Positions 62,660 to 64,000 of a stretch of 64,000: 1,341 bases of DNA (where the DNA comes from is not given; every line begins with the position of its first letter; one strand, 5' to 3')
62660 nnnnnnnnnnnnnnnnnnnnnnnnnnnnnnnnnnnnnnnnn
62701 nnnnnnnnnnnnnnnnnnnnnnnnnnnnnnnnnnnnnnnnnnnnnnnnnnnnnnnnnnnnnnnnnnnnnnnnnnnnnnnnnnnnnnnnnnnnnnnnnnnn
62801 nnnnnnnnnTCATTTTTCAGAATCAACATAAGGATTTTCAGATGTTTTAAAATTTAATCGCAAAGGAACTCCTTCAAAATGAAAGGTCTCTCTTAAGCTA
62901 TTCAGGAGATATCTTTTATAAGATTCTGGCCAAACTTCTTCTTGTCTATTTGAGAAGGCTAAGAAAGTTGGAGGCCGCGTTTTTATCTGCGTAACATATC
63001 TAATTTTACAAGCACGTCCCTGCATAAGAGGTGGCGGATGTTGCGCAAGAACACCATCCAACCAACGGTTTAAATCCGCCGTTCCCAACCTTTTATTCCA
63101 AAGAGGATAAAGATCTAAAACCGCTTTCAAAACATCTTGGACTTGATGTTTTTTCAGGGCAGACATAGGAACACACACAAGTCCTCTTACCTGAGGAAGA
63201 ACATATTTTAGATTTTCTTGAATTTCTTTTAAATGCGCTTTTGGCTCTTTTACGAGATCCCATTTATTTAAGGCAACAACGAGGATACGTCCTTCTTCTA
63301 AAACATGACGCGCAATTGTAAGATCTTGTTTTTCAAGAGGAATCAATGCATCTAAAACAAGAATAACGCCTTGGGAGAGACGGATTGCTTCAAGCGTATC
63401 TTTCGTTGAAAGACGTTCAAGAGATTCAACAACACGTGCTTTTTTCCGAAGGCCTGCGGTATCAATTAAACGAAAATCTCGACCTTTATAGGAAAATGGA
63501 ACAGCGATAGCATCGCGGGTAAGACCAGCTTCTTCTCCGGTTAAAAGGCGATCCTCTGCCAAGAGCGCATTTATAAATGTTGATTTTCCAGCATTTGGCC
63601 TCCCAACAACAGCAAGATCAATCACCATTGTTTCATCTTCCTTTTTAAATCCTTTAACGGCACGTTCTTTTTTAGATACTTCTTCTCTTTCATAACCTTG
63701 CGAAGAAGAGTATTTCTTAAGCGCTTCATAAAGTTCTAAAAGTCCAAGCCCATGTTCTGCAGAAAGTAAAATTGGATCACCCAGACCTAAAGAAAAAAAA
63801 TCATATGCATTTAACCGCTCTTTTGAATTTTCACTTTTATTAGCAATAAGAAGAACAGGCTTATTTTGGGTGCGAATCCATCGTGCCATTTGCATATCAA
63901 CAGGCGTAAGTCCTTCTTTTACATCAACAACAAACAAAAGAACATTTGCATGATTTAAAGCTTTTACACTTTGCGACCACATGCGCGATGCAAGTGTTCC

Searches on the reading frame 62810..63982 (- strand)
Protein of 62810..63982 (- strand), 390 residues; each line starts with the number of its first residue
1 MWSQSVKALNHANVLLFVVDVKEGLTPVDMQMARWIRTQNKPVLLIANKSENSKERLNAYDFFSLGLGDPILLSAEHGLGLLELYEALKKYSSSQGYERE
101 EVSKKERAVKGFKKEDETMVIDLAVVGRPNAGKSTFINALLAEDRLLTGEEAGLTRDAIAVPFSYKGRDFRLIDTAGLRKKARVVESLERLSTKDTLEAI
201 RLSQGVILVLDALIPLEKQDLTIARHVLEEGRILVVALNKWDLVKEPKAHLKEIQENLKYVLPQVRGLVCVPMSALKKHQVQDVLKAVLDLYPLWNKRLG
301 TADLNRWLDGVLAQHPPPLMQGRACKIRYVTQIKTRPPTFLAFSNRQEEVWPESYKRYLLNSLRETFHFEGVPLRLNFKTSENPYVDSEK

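Call 60: search_protein_families(library=pfam, alignment_id=A3, max_evalue=0.01)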
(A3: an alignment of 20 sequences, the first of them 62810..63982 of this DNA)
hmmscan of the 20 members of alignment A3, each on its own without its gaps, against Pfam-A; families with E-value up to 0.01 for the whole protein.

A. member 1, window:62810-63982:- (390 aa): 9 families
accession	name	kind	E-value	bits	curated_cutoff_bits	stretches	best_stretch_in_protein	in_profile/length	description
PF14714.11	KH_dom-like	-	2e-29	102.1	27.3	1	298-379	1-81/81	KH-domain-like of EngA bacterial GTPase enzymes, C-terminal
PF01926.29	MMR_HSR1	-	8.8e-28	97.1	21.9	2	123-240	2-113/113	50S ribosome-binding GTPase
PF00009.33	GTP_EFTU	-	4.6e-19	69.2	26.5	1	121-293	4-187/188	Elongation factor Tu GTP binding domain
PF02421.24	FeoB_N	-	5.1e-13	49.3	27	1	123-287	3-155/156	Ferrous iron transport protein B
PF00350.29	Dynamin_N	-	2.7e-09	37.7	27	1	123-161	1-38/168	Dynamin family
PF03193.22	RsgA_GTPase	-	0.00013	22.3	30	0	86-150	73-136/174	RsgA GTPase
PF04548.22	AIG1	-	0.0014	18.4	27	1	123-225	3-105/212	AIG1 family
PF02492.25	cobW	-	0.0017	18.4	20.7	0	169-261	85-172/180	CobW/HypB/UreG, nucleotide-binding domain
PF05049.19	IIGP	-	0.0021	17.6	24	1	99-140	14-55/375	Interferon-inducible GTPase (IIGP)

B. families by the number of members that match (of 20 scanned): 22 families
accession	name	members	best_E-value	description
PF14714.11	KH_dom-like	1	2e-29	KH-domain-like of EngA bacterial GTPase enzymes, C-terminal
PF01926.29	MMR_HSR1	1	8.8e-28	50S ribosome-binding GTPase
PF03621.18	MbtH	1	3.9e-19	MbtH-like protein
PF00009.33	GTP_EFTU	1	4.6e-19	Elongation factor Tu GTP binding domain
PF00550.31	PP-binding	1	7.6e-14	Phosphopantetheine attachment site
PF02421.24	FeoB_N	1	5.1e-13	Ferrous iron transport protein B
PF02604.26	PhdYeFM_antitox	1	2.1e-12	Antitoxin Phd_YefM, type II toxin-antitoxin system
PF00350.29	Dynamin_N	1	2.7e-09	Dynamin family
PF12680.13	SnoaL_2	1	4.3e-09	SnoaL-like domain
PF04325.18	DUF465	1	5.6e-09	Protein of unknown function (DUF465)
PF03693.20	ParD_antitoxin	1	6.5e-09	Bacterial antitoxin of ParD toxin-antitoxin type II system and RHH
PF14534.12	DUF4440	1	9.6e-08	Domain of unknown function (DUF4440)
PF05016.21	ParE_toxin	1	3.1e-06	ParE toxin of type II toxin-antitoxin system, parDE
PF13474.12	SnoaL_3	1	2.6e-05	SnoaL-like domain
PF03193.22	RsgA_GTPase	1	0.00013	RsgA GTPase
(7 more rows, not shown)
